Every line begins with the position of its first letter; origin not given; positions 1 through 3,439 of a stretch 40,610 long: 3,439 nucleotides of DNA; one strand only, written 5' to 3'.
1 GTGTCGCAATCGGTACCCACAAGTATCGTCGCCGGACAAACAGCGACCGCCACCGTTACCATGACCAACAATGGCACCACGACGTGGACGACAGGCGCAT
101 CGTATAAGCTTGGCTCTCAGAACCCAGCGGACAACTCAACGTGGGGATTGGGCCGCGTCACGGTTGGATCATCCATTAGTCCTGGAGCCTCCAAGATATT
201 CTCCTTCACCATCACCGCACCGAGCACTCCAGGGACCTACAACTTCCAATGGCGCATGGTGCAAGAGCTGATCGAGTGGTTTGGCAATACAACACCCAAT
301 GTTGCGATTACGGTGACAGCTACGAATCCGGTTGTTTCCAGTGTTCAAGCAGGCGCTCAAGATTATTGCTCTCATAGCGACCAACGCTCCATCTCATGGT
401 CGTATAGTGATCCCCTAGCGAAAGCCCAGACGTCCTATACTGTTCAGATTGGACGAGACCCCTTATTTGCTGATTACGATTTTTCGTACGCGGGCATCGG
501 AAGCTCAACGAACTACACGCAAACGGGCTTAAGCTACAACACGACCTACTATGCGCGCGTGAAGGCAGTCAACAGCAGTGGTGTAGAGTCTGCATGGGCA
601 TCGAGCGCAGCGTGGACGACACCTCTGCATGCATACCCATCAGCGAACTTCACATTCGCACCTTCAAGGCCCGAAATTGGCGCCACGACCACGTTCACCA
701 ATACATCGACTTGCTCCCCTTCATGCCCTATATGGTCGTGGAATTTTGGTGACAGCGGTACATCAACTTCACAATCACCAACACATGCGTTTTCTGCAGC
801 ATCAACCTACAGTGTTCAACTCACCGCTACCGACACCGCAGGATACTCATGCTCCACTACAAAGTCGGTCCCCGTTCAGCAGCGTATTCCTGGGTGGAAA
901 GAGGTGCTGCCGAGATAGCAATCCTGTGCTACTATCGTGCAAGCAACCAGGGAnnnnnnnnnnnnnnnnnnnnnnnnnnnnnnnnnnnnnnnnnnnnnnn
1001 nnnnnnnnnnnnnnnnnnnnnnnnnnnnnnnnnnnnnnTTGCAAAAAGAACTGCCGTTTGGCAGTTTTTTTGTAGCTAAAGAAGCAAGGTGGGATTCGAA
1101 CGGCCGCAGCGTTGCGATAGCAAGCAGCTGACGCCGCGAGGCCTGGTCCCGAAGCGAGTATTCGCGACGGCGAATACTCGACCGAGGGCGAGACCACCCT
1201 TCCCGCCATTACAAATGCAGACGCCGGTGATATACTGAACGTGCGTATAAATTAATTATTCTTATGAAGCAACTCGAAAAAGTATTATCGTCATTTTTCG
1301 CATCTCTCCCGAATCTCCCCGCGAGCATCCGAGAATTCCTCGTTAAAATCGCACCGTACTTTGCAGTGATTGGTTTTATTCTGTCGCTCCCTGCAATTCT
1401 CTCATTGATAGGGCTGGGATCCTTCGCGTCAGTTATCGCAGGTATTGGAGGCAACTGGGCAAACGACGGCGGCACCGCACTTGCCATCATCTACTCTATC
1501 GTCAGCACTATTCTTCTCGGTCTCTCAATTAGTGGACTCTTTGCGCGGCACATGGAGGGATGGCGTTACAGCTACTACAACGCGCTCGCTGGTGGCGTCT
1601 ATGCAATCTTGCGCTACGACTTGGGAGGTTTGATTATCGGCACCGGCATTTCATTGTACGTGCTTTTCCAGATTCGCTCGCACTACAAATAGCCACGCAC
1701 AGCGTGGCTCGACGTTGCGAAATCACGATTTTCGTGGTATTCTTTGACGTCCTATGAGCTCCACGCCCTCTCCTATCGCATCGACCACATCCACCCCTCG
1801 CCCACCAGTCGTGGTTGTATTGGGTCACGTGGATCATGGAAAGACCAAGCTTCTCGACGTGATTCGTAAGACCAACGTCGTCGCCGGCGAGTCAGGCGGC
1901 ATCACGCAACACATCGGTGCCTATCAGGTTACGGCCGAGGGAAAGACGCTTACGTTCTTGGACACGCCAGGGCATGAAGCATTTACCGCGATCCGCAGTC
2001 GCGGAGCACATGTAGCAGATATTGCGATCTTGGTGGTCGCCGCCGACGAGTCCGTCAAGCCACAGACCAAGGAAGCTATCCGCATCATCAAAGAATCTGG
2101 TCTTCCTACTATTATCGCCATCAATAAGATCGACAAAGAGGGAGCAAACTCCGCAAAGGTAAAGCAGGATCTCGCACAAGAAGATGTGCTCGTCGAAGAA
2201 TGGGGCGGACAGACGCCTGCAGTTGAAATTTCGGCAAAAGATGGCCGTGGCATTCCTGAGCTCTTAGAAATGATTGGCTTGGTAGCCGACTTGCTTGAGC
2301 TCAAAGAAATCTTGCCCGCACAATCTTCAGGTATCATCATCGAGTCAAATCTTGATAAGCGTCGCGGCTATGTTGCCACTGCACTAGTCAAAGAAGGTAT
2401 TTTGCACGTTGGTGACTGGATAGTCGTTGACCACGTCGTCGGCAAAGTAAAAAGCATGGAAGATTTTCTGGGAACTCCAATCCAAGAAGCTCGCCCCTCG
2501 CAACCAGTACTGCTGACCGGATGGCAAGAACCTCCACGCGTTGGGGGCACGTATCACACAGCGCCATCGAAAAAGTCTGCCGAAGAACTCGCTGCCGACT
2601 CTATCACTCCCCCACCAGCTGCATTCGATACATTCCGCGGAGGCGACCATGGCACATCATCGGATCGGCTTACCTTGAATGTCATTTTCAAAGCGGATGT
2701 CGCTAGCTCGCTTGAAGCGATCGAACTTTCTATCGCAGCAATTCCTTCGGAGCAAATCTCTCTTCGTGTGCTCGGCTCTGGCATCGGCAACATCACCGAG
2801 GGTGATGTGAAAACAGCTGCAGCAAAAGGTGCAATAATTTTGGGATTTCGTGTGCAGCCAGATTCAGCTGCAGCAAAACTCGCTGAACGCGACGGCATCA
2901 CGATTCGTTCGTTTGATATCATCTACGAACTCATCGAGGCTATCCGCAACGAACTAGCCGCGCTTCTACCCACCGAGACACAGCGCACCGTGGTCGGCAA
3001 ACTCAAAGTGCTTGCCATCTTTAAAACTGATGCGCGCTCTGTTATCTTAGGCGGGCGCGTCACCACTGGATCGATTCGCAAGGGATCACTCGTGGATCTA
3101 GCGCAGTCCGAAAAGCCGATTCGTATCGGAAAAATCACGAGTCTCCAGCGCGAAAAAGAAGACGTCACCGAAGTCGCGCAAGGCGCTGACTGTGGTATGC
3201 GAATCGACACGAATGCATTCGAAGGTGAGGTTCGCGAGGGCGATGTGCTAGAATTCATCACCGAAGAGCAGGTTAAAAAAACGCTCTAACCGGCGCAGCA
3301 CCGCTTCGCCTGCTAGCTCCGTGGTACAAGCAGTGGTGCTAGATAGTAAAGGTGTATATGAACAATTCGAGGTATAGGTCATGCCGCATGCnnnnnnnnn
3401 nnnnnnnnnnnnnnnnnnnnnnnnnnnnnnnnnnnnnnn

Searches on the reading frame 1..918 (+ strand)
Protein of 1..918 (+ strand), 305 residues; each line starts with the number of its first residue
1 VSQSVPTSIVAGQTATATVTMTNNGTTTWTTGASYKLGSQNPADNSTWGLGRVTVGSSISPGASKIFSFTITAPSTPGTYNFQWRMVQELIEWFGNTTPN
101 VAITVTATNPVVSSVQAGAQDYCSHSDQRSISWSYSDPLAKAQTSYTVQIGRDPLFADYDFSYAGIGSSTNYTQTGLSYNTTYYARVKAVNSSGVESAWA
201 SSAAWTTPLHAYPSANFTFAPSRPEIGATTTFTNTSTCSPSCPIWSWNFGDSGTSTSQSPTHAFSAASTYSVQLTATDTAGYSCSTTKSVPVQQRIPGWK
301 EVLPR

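Call 93: search_protein_families(library=pfam, proteins=[window:1-918:+], max_evalue=0.001)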
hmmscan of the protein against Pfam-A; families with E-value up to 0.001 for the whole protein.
window:1-918:+ (305 aa): 5 families
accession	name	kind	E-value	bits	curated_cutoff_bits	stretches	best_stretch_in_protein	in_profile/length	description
PF18911.6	PKD_4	-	7.1e-13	48.9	27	1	213-289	4-80/85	PKD domain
PF16158.11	N_BRCA1_IG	-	2.2e-09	38.3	28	1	7-96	6-100/108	Ig-like domain from next to BRCA1 gene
PF00801.26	PKD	-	1.2e-08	35.3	23.5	1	217-288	2-77/80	PKD domain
PF25788.1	Ig_Rha78A_N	-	4.8e-06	27.2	27.4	1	129-209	20-103/105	Rha78A-like, N-terminal immunoglobulin domain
PF00041.27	fn3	-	9.8e-06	26.1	25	1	129-196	16-75/84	Fibronectin type III domain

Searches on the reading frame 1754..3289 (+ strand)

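Call 93: search_protein_families(library=pfam, proteins=[window:1754-3289:+], max_evalue=0.001)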
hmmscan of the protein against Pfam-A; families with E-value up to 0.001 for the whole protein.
window:1754-3289:+ (511 aa): 9 families
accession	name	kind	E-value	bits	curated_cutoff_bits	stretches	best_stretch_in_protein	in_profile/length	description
PF00009.33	GTP_EFTU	-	1.5e-35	122.9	26.5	1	20-174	6-182/188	Elongation factor Tu GTP binding domain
PF11987.13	IF-2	-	1.1e-28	99.9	27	1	306-397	25-116/117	Translation-initiation factor 2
PF22042.2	EF-G_D2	-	4.3e-19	68.8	27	1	192-266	3-80/84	Elongation factor G domain 2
PF03144.31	GTP_EFTU_D2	-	1.5e-11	45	30.3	1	431-499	3-72/73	Elongation factor Tu domain 2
PF01926.29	MMR_HSR1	-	1.6e-11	44.7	21.9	1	20-125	2-113/113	50S ribosome-binding GTPase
PF14578.12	GTP_EFTU_D4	-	9.5e-07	29.1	23.8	1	425-500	14-86/86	Elongation factor Tu domain 4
PF00071.28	Ras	-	1.4e-06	28.4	21.6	1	20-174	2-156/162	Ras family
PF02421.24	FeoB_N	-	5.1e-06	26.5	27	1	20-173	3-155/156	Ferrous iron transport protein B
PF08477.19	Roc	-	0.00016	22.3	27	1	20-127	2-119/119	Ras of Complex, Roc, domain of DAPkinase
